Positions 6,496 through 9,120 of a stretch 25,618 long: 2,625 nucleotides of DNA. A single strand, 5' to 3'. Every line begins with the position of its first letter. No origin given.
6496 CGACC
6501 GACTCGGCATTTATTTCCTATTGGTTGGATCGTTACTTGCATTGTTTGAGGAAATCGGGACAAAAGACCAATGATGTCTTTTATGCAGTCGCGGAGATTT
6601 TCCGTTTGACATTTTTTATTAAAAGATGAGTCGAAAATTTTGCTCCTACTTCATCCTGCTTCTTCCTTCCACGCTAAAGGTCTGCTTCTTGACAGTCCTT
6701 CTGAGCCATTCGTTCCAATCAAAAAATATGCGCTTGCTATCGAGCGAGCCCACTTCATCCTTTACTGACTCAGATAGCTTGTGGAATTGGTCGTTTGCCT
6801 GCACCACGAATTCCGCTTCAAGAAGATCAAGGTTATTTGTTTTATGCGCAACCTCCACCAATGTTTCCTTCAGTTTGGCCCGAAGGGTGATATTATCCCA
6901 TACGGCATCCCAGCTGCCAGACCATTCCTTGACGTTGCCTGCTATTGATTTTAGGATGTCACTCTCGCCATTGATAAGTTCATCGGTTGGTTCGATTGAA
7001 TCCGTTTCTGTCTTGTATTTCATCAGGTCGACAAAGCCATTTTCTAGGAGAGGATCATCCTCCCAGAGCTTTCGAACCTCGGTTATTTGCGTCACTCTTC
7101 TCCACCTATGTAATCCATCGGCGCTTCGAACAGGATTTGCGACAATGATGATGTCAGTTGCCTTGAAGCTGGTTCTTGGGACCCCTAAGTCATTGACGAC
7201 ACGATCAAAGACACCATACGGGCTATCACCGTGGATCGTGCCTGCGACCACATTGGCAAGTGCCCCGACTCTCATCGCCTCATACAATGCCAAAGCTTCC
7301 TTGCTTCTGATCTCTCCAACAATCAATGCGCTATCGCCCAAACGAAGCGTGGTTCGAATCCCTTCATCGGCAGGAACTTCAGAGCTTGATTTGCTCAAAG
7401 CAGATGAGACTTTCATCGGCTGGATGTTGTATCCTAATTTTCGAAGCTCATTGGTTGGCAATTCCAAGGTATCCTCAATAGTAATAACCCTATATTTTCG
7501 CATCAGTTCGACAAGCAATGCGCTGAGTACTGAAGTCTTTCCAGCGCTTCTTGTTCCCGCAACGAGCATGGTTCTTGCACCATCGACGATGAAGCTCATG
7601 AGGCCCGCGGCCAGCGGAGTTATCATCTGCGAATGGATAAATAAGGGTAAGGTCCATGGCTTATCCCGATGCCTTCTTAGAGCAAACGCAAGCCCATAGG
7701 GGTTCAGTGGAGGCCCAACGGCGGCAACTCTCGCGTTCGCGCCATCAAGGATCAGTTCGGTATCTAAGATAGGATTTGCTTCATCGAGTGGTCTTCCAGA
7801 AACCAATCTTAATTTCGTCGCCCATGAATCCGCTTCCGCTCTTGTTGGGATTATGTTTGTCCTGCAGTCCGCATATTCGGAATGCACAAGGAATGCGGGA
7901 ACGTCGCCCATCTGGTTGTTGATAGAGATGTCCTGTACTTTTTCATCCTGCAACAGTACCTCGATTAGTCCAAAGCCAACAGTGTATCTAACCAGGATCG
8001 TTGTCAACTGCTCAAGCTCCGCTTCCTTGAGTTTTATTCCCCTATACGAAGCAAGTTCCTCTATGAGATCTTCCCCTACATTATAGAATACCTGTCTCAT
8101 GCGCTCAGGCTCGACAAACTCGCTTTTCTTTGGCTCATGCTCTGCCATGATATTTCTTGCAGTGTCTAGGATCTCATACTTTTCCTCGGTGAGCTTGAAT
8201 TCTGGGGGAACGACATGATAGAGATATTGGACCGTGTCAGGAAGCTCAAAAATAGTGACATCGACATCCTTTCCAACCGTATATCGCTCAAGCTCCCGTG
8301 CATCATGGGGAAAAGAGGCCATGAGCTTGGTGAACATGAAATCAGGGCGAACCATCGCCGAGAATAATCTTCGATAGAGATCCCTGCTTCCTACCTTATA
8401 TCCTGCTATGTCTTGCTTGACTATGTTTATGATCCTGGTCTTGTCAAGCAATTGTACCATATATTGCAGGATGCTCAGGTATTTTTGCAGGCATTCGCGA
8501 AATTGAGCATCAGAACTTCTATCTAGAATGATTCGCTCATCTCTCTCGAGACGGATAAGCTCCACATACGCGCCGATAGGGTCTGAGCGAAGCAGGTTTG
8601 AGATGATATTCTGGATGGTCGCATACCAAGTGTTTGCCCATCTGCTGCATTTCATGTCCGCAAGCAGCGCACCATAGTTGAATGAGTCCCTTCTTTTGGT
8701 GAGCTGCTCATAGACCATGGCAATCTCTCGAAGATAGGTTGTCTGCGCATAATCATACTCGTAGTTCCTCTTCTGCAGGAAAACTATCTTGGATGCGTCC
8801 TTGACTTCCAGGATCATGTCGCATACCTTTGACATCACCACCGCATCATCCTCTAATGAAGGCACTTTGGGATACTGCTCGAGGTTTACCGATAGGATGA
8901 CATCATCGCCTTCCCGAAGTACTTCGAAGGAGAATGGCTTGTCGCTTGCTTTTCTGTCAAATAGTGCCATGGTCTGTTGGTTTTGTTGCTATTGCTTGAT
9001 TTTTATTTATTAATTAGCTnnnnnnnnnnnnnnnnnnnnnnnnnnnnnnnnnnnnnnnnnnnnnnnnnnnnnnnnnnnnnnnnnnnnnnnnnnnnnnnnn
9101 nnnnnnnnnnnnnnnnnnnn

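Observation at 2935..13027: Family of dispersed palindromic elements with conserved flanks and covarying stems in the pilus region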

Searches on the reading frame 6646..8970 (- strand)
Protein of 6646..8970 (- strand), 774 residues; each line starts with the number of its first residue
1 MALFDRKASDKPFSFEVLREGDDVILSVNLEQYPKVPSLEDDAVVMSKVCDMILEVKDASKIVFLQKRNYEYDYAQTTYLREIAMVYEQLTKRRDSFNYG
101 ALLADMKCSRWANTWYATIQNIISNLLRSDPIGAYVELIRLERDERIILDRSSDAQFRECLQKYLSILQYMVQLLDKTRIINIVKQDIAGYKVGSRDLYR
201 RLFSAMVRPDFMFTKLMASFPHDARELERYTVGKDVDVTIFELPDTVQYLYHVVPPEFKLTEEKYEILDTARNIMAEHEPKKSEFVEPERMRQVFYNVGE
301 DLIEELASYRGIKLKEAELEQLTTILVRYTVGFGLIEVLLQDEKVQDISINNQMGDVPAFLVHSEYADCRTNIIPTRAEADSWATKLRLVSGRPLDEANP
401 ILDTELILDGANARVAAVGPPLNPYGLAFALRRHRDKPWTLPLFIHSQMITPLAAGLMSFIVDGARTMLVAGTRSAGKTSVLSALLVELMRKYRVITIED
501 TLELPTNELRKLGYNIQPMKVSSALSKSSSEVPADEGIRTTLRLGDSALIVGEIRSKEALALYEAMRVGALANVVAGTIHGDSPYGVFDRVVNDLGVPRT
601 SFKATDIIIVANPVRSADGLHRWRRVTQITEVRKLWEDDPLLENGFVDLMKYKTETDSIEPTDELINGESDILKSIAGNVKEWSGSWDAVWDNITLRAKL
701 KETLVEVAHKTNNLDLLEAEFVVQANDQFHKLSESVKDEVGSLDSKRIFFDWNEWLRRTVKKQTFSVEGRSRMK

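Call 6: search_protein_families(library=pfam, proteins=[window:6646-8970:-], max_evalue=0.01)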
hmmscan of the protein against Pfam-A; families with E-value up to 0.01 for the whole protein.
window:6646-8970:- (774 aa): 1 family
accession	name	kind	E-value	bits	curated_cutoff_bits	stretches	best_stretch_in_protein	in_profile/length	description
PF00437.27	T2SSE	-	3.8e-15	55.8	24.9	1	426-611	104-274/370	Type II/IV secretion system protein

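Call 11: find_encoding_contigs(protein=window:6646-8970:-, flank=10000, max_places=6)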
Protein window:6646-8970:- (774 aa): no gene with exactly this product is on record in the collection.

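Call 22: find_homologous_proteins(query=window:6646-8970:-, max_evalue=1e-20)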
Query window:6646-8970:- (774 aa): 6402 proteins with E <= 1e-20 among 8000 candidates; the best 120 are listed.
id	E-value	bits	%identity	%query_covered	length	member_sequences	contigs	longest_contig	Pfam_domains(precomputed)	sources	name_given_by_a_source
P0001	0.0e+0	1729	100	100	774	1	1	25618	PF00437.27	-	-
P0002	0.0e+0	1390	77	98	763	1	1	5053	PF00437.27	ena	-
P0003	0.0e+0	1382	78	98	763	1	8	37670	PF00437.27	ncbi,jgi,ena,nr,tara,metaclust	ncbi:hypothetical protein CMO93_01120 [Candidatus Woesearchaeota archaeon]|nr:hypothetical protein [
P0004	0.0e+0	1380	77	98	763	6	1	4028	PF00437.27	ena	-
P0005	0.0e+0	1379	77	98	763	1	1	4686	PF00437.27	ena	-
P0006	0.0e+0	1379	77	98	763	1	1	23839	PF00437.27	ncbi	-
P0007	0.0e+0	1377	77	98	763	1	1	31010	PF00437.27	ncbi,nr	ncbi:type II/IV secretion system ATPase subunit [Candidatus Woesearchaeota archaeon]|nr:type II/IV s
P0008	0.0e+0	1375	76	99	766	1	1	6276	PF00437.27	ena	-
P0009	0.0e+0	1375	77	99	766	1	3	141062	PF00437.27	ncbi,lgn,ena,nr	ncbi:type II/IV secretion system ATPase subunit [Candidatus Woesearchaeota archaeon]|nr:type II/IV s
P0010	0.0e+0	1375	77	99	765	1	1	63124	PF00437.27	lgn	-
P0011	0.0e+0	1369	77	98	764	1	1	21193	PF00437.27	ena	-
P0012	0.0e+0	1368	76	98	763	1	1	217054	PF00437.27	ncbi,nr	ncbi:type II/IV secretion system ATPase subunit [Candidatus Woesearchaeota archaeon]|nr:type II/IV s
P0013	0.0e+0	1361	76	98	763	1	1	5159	PF00437.27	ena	-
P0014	0.0e+0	1357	76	98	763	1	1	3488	PF00437.27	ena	-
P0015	0.0e+0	1355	76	98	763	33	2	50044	PF00437.27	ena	-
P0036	0.0e+0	1337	74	98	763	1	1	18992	PF00437.27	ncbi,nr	ncbi:MAG: type II/IV secretion system ATPase subunit [Nanoarchaeota archaeon]|nr:type II/IV secretio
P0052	0.0e+0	1328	74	98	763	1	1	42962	PF00437.27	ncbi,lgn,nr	ncbi:type II/IV secretion system ATPase subunit [Candidatus Woesearchaeota archaeon]|nr:type II/IV s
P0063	0.0e+0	1325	75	98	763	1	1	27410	PF00437.27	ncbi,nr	ncbi:type II/IV secretion system ATPase subunit [Candidatus Woesearchaeota archaeon]|nr:type II/IV s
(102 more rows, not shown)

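Call 23: find_encoding_contigs(protein=P0003, flank=10000, max_places=2)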
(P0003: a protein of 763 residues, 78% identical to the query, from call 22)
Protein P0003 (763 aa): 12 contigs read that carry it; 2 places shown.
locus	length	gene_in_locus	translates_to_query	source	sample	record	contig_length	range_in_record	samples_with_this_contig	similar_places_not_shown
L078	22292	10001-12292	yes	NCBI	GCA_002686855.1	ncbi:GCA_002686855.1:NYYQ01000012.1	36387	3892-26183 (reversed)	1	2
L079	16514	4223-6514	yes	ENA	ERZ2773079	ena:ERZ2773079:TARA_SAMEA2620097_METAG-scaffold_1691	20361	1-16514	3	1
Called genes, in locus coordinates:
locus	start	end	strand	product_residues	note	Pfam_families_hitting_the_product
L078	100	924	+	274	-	-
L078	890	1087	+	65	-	-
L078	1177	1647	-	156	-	PF13302:Acetyltransf_3, PF13420:Acetyltransf_4 (weak), PF13527:Acetyltransf_9 (weak), PF13673:Acetyltransf_10, PF00583:Acetyltransf_1, PF13508:Acetyltransf_7, PF08445:FR47 (weak)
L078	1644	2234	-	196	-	-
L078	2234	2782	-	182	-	PF01725:Ham1p_like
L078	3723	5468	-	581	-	PF01336:tRNA_anti-codon, PF00152:tRNA-synt_2, PF02938:GAD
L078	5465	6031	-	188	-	PF01997:Translin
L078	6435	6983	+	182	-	-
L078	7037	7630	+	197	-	-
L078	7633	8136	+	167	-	-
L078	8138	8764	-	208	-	-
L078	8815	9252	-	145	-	-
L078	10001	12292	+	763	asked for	PF00437:T2SSE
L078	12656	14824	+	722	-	-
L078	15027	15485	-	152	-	PF21473:OB_Ssb-like (weak), PF01336:tRNA_anti-codon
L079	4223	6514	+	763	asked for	PF00437:T2SSE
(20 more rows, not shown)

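Call 24: find_encoding_contigs(protein=P0009, flank=10000, max_places=2)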
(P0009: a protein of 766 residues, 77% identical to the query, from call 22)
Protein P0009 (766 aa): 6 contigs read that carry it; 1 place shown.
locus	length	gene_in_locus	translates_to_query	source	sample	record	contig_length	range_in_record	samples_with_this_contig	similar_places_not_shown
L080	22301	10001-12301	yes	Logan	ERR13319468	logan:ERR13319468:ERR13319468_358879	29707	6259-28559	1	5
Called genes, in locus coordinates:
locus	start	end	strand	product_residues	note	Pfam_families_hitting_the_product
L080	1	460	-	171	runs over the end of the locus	PF05168:HEPN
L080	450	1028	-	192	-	PF01909:NTP_transf_2, PF18765:Polbeta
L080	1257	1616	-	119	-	-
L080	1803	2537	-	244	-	-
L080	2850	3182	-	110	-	PF02452:PemK_toxin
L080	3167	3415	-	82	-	-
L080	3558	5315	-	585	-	PF01336:tRNA_anti-codon, PF00152:tRNA-synt_2, PF02938:GAD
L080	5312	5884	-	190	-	PF01997:Translin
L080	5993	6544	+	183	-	-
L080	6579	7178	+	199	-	-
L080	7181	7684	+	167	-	-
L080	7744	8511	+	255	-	-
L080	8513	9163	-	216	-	-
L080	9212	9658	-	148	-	PF20379:DUF6674 (weak)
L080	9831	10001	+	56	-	-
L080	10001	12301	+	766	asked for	PF00437:T2SSE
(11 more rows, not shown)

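Call 25: find_encoding_contigs(protein=P0012, flank=10000, max_places=2)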
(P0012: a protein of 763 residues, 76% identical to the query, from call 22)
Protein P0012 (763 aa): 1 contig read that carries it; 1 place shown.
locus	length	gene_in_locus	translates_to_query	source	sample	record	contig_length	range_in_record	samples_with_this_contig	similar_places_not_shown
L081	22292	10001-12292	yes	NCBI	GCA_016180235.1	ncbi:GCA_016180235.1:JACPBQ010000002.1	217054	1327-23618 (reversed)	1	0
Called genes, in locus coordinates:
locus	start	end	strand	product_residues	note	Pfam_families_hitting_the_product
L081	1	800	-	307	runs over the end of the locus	PF00005:ABC_tran, PF13304:AAA_21 (faint)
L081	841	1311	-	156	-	PF13302:Acetyltransf_3 (weak), PF13527:Acetyltransf_9, PF13673:Acetyltransf_10, PF00583:Acetyltransf_1, PF13508:Acetyltransf_7, PF08445:FR47 (weak)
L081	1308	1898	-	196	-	-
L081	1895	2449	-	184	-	PF01725:Ham1p_like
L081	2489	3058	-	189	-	PF28474:DUF8412, PF13376:OmdA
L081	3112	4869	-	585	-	PF01336:tRNA_anti-codon, PF00152:tRNA-synt_2, PF02938:GAD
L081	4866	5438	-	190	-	PF01997:Translin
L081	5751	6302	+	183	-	-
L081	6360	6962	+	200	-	-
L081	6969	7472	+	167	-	-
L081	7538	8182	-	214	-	-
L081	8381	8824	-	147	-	-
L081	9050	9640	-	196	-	PF01914:MarC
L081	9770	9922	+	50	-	-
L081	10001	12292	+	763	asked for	PF00437:T2SSE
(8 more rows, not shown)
